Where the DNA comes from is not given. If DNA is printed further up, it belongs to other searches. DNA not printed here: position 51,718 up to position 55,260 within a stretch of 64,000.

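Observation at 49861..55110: Translationally adjacent M60-like peptidase + GH31 glycosidase with CBM32 and NPCBM modules: candidate O-glycoprotein (mucin-type) degradation operon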

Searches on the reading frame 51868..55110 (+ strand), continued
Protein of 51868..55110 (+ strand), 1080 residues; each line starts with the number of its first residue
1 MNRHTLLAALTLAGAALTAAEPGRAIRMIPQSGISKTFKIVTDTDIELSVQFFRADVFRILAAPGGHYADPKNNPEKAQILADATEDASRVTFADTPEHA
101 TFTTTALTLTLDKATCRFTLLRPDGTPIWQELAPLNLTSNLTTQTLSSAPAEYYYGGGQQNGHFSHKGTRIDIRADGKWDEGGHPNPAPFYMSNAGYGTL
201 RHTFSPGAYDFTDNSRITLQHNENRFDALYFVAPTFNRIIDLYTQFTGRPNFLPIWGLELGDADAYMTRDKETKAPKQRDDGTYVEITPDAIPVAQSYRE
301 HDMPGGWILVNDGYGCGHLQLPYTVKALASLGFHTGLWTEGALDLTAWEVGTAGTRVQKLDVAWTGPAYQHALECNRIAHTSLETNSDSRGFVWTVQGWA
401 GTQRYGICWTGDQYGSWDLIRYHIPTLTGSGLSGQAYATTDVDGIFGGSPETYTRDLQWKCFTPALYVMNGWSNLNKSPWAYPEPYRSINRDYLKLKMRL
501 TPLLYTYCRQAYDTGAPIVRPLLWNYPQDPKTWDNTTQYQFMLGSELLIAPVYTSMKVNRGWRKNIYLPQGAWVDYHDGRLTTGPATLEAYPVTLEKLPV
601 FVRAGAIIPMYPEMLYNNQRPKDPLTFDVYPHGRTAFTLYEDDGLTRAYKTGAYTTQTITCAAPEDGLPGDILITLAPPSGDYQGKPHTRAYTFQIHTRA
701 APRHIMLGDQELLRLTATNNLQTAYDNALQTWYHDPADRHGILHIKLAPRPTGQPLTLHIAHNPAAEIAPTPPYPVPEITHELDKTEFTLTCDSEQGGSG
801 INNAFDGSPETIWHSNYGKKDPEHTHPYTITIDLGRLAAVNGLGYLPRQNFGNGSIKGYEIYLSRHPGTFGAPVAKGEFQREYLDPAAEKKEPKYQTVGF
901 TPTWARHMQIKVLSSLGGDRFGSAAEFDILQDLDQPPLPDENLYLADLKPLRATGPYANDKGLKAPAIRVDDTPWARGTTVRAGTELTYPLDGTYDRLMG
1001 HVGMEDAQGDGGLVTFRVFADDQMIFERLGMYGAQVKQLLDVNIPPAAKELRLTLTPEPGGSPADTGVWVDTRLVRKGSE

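Call 16: find_encoding_contigs(protein=P0001, flank=10000, max_places=3)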
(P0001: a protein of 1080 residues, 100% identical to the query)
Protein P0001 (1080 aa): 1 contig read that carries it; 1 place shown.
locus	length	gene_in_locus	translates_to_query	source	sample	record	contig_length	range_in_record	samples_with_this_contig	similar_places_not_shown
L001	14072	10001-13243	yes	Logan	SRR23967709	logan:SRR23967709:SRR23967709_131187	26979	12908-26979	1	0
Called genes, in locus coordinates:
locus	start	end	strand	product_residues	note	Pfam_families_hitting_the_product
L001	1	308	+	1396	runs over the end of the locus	-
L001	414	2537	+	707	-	PF00657:Lipase_GDSL, PF13472:Lipase_GDSL_2, PF03629:SASA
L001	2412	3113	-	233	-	PF01810:LysE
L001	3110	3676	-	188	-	PF02545:Maf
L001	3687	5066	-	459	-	PF00890:FAD_binding_2 (weak), PF01134:GIDA, PF01262:AlaDh_PNT_C (faint), PF07992:Pyr_redox_2, PF12831:FAD_oxidored, PF13738:Pyr_redox_3, PF00070:Pyr_redox, PF02852:Pyr_redox_dim, +5 more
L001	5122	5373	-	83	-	-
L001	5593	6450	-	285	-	PF01676:Metalloenzyme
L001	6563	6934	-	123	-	-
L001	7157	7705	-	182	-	-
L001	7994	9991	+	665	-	PF17291:M60-like_N, PF13402:Peptidase_M60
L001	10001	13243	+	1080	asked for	PF13802:Gal_mutarotas_2, PF01055:Glyco_hydro_31_2nd, PF21365:Glyco_hydro_31_3rd, PF17137:DUF5110, PF00754:F5_F8_type_C, PF08305:NPCBM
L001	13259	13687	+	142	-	PF01288:HPPK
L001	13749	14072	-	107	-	?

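Call 28: find_related_loci(query=A2, collection=metagenome_contigs, flank=10000)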
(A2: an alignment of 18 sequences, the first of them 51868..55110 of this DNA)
Query A2 (1080 aa) in metagenome_contigs; peptide patterns used: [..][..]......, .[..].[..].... (x = any residue, [..] = any of these).
600 stretches matched a pattern (row limit reached: there are more); 555 encode a relative of the query (tblastn E <= 1e-3); the best 80 are kept; 80 distinct loci.
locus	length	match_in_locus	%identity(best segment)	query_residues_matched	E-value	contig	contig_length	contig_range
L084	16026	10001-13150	58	18-1080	0e+0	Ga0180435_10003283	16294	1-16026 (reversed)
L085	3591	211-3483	55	3-1079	0e+0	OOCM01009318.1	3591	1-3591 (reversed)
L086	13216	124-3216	57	38-1079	0e+0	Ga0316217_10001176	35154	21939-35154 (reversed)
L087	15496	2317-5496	53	22-1079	0e+0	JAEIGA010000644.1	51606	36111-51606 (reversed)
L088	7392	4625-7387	52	19-1069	0e+0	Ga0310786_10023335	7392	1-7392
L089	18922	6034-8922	51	1-1077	0e+0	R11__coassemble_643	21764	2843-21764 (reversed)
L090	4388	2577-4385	63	20-593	0e+0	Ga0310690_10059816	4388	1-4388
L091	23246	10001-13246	42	9-1074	0e+0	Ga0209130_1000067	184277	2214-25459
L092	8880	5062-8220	43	19-1042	0e+0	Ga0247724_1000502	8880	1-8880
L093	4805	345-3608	42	1-1075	0e+0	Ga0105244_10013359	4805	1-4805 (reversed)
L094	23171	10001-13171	42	32-1075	0e+0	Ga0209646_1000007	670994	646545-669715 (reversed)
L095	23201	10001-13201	42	1-1043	0e+0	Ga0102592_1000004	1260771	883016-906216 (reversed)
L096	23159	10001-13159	41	37-1075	0e+0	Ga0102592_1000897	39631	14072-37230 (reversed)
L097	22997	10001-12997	43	48-1026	0e+0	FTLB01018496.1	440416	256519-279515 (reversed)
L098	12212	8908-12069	41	36-1075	0e+0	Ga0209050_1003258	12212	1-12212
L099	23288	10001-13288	41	3-1080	0e+0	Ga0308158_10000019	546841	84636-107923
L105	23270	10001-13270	41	5-1075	0e+0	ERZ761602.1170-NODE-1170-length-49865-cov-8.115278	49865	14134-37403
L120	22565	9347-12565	41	26-1075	0e+0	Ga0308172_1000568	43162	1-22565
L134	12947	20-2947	42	124-1075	0e+0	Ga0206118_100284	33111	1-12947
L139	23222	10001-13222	40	29-1080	0e+0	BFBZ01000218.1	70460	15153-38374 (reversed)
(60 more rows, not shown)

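Call 29: list_cluster_members(proteins=[P0001, P0121, P0143])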
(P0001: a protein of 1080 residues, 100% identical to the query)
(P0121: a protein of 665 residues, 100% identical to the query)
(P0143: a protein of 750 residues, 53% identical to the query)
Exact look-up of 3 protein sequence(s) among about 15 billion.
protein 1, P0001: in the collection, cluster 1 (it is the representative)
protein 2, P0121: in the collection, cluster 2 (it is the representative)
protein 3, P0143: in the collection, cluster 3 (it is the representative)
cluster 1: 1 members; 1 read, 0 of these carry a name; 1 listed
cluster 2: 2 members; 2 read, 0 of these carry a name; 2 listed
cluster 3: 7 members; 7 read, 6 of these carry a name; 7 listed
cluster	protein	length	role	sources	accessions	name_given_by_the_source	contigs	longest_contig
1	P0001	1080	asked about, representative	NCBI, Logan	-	-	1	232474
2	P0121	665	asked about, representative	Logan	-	-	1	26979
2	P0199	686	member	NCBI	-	-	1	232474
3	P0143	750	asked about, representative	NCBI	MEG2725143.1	MAG: M60 family metallopeptidase [Kiritimatiellia bacterium]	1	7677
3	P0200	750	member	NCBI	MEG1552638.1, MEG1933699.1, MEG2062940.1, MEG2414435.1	MAG: M60 family metallopeptidase [Kiritimatiellia bacterium]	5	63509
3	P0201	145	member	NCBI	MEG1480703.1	MAG: hypothetical protein RSD41_06860, partial [Kiritimatiellia bacterium]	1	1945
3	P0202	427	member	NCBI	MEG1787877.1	MAG: M60 family metallopeptidase [Kiritimatiellia bacterium]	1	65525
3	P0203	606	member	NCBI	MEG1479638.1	MAG: M60 family metallopeptidase, partial [Kiritimatiellia bacterium]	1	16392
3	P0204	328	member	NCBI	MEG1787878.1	MAG: M60 family metallopeptidase [Kiritimatiellia bacterium]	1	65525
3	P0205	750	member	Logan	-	-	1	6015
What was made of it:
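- Checked: The 49861 start is preferred over the upstream ATG at 49798, which one public annotation uses (686 aa, call 29).
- Tried and rejected: Cluster lookup gave no name (call 29).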

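Call 52: find_encoding_contigs(protein=P0114, flank=10000, max_places=2)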
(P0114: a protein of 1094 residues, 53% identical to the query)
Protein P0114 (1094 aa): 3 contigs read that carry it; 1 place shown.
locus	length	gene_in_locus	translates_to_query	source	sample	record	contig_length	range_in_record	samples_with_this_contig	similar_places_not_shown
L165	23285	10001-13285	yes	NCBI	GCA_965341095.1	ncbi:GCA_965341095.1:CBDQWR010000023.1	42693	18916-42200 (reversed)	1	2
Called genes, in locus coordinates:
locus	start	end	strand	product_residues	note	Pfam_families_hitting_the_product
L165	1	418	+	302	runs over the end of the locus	?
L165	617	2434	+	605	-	PF00083:Sugar_tr, PF07690:MFS_1, PF00083:Sugar_tr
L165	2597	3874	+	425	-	PF08529:NusA_N, PF00575:S1, PF13184:KH_NusA_1st, PF26594:KH_NusA_2nd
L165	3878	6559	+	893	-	PF04760:IF2_N, PF00009:GTP_EFTU, PF01926:MMR_HSR1, PF22042:EF-G_D2, PF11987:IF-2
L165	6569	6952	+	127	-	PF02033:RBFA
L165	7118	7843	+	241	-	PF01509:TruB_N, PF16198:TruB_C_2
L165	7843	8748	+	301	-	PF06574:FAD_syn, PF01687:Flavokinase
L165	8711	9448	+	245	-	PF03591:AzlC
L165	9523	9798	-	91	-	-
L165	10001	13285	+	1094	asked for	PF13802:Gal_mutarotas_2, PF01055:Glyco_hydro_31_2nd, PF21365:Glyco_hydro_31_3rd, PF17137:DUF5110, PF00754:F5_F8_type_C, PF08305:NPCBM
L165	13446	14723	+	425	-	PF00709:Adenylsucc_synt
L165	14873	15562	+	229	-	PF01255:Prenyltransf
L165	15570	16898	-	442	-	-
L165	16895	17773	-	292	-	PF01841:Transglut_core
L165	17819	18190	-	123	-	PF01042:Ribonuc_L-PSP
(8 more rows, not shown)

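Call 59: predict_structure(alignment_id=A2)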
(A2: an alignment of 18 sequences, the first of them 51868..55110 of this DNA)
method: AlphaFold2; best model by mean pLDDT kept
length: 1080 residues; sequences in the alignment: 18
mean_pLDDT: 71.0   pTM: 0.59
mean pLDDT of the five models: 71.0, 67.4, 65.0, 62.9, 62.2
residues with pLDDT >= 90: 253; 70-90: 414; 50-70: 164; < 50: 249
segments of 3 or more residues with pLDDT < 50: 1-18, 76-79, 81-84, 160-167, 177-186, 248-270, 311-315, 337-460, 463-477, 552-561, 797-800, 802-811, 815-822
pLDDT, mean of each block of 10 residues (from residue 1): 40 42 85 73 91 88 87 54 58 89 93 94 91 89 90 66 49 55 50 85 80 87 88 81 60 41 41 57 66 79 69 51 74 57 31 28 38 38 32 26 28 32 24 23 29 43 39 41 71 79 75 61 76 70 80 43 75 89 87 69 93 67 86 93 65 88 84 95 87 93 93 80 87 91 94 95 81 72 69 58 45 48 66 82 79 71 81 89 75 83 89 73 71 82 90 92 87 88 94 86 86 89 89 84 84 91 89 81
secondary structure, 60 per line:
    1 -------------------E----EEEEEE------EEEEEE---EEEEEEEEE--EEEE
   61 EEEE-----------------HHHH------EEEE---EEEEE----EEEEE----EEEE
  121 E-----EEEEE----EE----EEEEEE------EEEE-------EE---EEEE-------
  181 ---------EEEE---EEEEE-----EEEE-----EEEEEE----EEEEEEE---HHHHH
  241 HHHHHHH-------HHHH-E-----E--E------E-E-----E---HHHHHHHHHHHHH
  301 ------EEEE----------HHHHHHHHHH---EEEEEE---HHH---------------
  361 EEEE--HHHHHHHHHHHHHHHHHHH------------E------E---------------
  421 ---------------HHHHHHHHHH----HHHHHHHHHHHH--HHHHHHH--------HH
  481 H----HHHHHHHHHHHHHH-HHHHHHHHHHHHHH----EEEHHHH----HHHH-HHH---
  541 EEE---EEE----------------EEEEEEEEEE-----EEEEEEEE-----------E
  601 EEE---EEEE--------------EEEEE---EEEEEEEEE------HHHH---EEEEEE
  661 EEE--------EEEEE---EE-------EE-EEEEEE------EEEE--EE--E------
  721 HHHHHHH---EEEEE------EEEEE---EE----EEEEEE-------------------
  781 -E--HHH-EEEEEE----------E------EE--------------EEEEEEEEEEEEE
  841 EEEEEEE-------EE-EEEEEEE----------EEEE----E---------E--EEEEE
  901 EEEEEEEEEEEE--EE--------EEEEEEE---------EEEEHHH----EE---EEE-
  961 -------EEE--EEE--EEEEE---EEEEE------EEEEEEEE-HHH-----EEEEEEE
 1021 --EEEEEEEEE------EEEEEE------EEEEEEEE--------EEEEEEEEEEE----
elements in order (helices of 4 or more, strands of 3 or more residues): E25-30 E37-42 E46-54 E57-64 H82-85 E92-95 E99-103 E108-112 E117-121 E127-131 E142-147 E154-157 E170-173 E190-193 E197-201 E207-210 E216-221 E226-232 H236-247 H255-258 H288-300 E307-310 H321-330 E334-339 E361-364 H367-385 H436-445 H450-461 H464-470 H486-499 H501-514 E519-521 H522-525 H530-533 E541-543 E547-549 E566-575 E581-588 E600-603 E607-610 E625-629 E633-641 H648-651 E655-663 E672-676 E692-697 E704-707 H721-727 E731-735 E742-746 E756-761 E789-794 E828-847 E858-864 E875-878 E896-912 E925-931 E941-944 E957-959 E968-970 E973-975 E978-982 E986-990 E997-1004 E1014-1020 E1023-1031 E1038-1043 E1050-1057 E1066-1076
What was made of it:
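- On GH31 subfamily 18 (alpha-N-acetylgalactosaminidases): The AF2 model has low confidence in aa 337-477 (call 59).
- Tried and rejected: The AF2 model of the GH31 built on an 18-sequence alignment was poor in the catalytic barrel (pLDDT < 50 for aa 337-477, call 59), so I did no active-site analysis.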

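Call 61: fold_search(model_id=the predicted structure, library=pdb)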
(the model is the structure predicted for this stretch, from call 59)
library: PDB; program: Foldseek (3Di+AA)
matches with E <= 10: 1489; with E <= 0.001: 355
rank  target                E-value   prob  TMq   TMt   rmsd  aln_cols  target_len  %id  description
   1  6m76                  2.4e-48  1.00  0.51  0.58  14.5      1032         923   24  GH31 alpha-N-acetylgalactosaminidase from Enterococcus faecalis (released 2020-05-20)
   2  7f7q                  7.5e-48  1.00  0.51  0.60  12.4      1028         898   22  Enterococcus faecalis GH31 alpha-N-acetylgalactosaminidase D455A in complex with p-nitrophenyl alpha-N-acetylgalactosami (released 2021-12-08)
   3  7f7r                  1.1e-47  1.00  0.50  0.59  12.6       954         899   25  Enterococcus faecalis GH31 alpha-N-acetylgalactosaminidase D455N in complex with Tn antigen (released 2021-12-08)
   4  6m77                  4.3e-47  1.00  0.51  0.60  11.7       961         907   22  GH31 alpha-N-acetylgalactosaminidase from Enterococcus faecalis in complex with N-acetylgalactosamine (released 2020-05-20)
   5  6jr6_A                3.0e-43  1.00  0.50  0.65   8.1       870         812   20  Flavobacterium johnsoniae GH31 dextranase, FjDex31A (released 2019-04-24)
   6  6jr8_A                3.8e-43  1.00  0.49  0.63   8.0       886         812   20  Flavobacterium johnsoniae GH31 dextranase, FjDex31A, mutant D412A complexed with isomaltotriose (released 2019-04-24)
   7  5x7o_A                1.0e-42  1.00  0.28  0.25  30.7      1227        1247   17  Crystal structure of Paenibacillus sp. 598K alpha-1,6-glucosyltransferase (released 2017-07-26)
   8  4kwu                  4.6e-38  1.00  0.47  0.48  17.1      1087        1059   14  1.9 Angstrom resolution crystal structure of uncharacterized protein lmo2446 from Listeria monocytogenes EGD-e in comple (released 2013-06-19)
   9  5i0d_A                4.9e-38  1.00  0.45  0.46  17.7      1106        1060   15  Cycloalternan-forming enzyme from Listeria monocytogenes in complex with cycloalternan (released 2016-12-14)
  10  5f7u_A                6.0e-38  1.00  0.44  0.45  18.0      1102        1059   15  Cycloalternan-forming enzyme from Listeria monocytogenes in complex with pentasaccharide substrate (released 2016-09-21)
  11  4kmq                  3.6e-37  1.00  0.45  0.46  17.5      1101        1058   15  1.9 Angstrom resolution crystal structure of uncharacterized protein lmo2446 from Listeria monocytogenes EGD-e (released 2013-05-29)
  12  4ba0                  3.6e-35  1.00  0.48  0.64   8.5       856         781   18  Crystal Structure of Agd31B, alpha-transglucosylase, complexed with 5F-alpha-GlcF (released 2012-11-14)
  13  5npc                  4.8e-35  1.00  0.48  0.64   8.5       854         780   18  Crystal Structure of D412N nucleophile mutant cjAgd31B (alpha-transglucosylase from Glycoside Hydrolase Family 31) in co (released 2017-08-09)
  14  4b9y                  8.9e-35  1.00  0.47  0.64   8.4       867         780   17  Crystal Structure of Apo Agd31B, alpha-transglucosylase in Glycoside Hydrolase Family 31 (released 2012-11-14)
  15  5i23                  9.9e-35  1.00  0.47  0.63   8.7       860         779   17  Crystal Structure of Agd31B, alpha-transglucosylase in Glycoside Hydrolase Family 31, in complex with Cyclophellitol Azi (released 2016-05-04)
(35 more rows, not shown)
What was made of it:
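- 51868..55110 (+): GH31 glycoside hydrolase, 1080 aa, predicted alpha-N-acetylgalactosaminidase (GH31_18-like) with a Sec signal peptide (aa 1-~20). Top four fold matches are the four EfGH31 entries (call 61).
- On GH31 subfamily 18 (alpha-N-acetylgalactosaminidases): The top four fold hits are the four EfGH31 entries (call 61).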
